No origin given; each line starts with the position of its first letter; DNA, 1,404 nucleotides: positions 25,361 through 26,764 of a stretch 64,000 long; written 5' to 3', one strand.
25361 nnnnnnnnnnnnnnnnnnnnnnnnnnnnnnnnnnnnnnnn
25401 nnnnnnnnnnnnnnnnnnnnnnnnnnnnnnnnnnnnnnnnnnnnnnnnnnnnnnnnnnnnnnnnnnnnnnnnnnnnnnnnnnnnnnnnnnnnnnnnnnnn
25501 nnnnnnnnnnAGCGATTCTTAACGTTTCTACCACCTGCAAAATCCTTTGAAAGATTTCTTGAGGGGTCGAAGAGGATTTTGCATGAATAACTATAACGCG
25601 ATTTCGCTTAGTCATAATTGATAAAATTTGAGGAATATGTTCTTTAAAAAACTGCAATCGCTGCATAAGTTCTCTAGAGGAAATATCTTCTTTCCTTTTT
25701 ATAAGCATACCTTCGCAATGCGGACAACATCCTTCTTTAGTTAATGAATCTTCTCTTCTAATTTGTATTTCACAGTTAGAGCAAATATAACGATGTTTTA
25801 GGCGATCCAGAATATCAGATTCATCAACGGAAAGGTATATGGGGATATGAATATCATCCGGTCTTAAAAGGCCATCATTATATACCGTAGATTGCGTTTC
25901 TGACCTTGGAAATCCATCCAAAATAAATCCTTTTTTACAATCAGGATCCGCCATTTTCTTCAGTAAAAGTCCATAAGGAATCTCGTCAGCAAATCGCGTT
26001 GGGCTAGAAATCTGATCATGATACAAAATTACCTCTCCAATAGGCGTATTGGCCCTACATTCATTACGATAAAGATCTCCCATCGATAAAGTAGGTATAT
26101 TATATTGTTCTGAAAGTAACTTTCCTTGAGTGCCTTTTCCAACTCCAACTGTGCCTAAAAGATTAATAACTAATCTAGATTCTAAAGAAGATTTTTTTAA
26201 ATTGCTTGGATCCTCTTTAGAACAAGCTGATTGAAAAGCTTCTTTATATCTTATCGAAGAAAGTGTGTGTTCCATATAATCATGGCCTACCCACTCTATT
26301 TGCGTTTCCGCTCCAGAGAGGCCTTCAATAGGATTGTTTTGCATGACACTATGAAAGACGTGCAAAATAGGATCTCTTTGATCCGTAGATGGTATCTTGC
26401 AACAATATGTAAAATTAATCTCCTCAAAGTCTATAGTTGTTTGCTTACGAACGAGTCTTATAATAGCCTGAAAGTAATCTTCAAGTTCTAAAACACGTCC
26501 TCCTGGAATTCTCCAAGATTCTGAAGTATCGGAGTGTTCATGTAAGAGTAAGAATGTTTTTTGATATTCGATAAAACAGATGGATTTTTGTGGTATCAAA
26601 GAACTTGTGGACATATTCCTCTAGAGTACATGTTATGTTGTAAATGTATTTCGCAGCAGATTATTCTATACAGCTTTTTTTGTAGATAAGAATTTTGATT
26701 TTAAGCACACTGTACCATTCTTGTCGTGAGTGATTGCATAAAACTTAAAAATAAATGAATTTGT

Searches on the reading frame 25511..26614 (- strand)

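Call 3: search_protein_families(library=pfam, proteins=[window:25511-26614:-], max_evalue=0.01)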
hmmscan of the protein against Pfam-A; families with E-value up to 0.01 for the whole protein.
window:25511-26614:- (368 aa): 4 families
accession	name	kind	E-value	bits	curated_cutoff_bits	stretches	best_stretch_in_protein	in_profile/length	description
PF00406.28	ADK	-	5.1e-23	82.3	26.8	1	152-336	1-148/151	Adenylate kinase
PF13207.12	AAA_17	-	6.1e-15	56.1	27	1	153-275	1-122/136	AAA domain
PF00293.34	NUDIX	-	2.5e-05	24.7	21.1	1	17-114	12-118/134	NUDIX domain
PF13238.12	AAA_18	-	0.0018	19.2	29.4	0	150-276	1-112/128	AAA domain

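Call 4: search_protein_families(library=ncbifam, proteins=[window:25511-26614:-], max_evalue=0.01)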
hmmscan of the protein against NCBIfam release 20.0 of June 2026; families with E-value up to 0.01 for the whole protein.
window:25511-26614:- (368 aa): 24 families
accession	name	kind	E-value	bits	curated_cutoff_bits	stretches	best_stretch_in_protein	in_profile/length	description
NF001380.0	PRK00279.1-2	equivalog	1.6e-37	129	251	1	150-364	3-214/216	adenylate kinase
NF001385.0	PRK00279.2-3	equivalog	1.1e-34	120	315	1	147-363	4-212/213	adenylate kinase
TIGR01351.1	adk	subfamily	1.7e-34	119.3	168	1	152-362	4-211/212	adenylate kinase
NF001381.0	PRK00279.1-3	equivalog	1.1e-29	103.5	187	1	150-363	3-186/188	adenylate kinase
NF001379.0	PRK00279.1-1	equivalog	1.3e-24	86.7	268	1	150-333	3-181/216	adenylate kinase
NF011099.0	PRK14526.1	equivalog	4.4e-23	82.1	223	1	152-362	5-207/211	adenylate kinase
NF011103.0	PRK14530.1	equivalog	1.6e-21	76.9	294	1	150-363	6-212/215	adenylate kinase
NF002700.0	PRK02496.1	equivalog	3.2e-21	75.8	262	1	151-288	5-141/184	adenylate kinase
NF010381.0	PRK13808.1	equivalog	4.6e-21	75.6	426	1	151-276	4-128/335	adenylate kinase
NF001383.0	PRK00279.2-1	equivalog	4e-19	69.1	225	1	149-359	2-209/212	adenylate kinase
TIGR01359.1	UMP_CMP_kin_fam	subfamily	4.4e-19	69.1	207.6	1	149-277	1-128/185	UMP-CMP kinase family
NF011101.0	PRK14528.1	equivalog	2.2e-18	66.6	195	1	151-277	5-130/187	adenylate kinase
NF001386.0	PRK00279.2-4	equivalog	6.9e-18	65.1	256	1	151-334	6-189/220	adenylate kinase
NF001387.0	PRK00279.2-5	equivalog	3.6e-17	62.7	373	1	150-362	3-210/224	adenylate kinase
NF011102.0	PRK14529.1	equivalog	4.5e-16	59.2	331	1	150-323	3-177/223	adenylate kinase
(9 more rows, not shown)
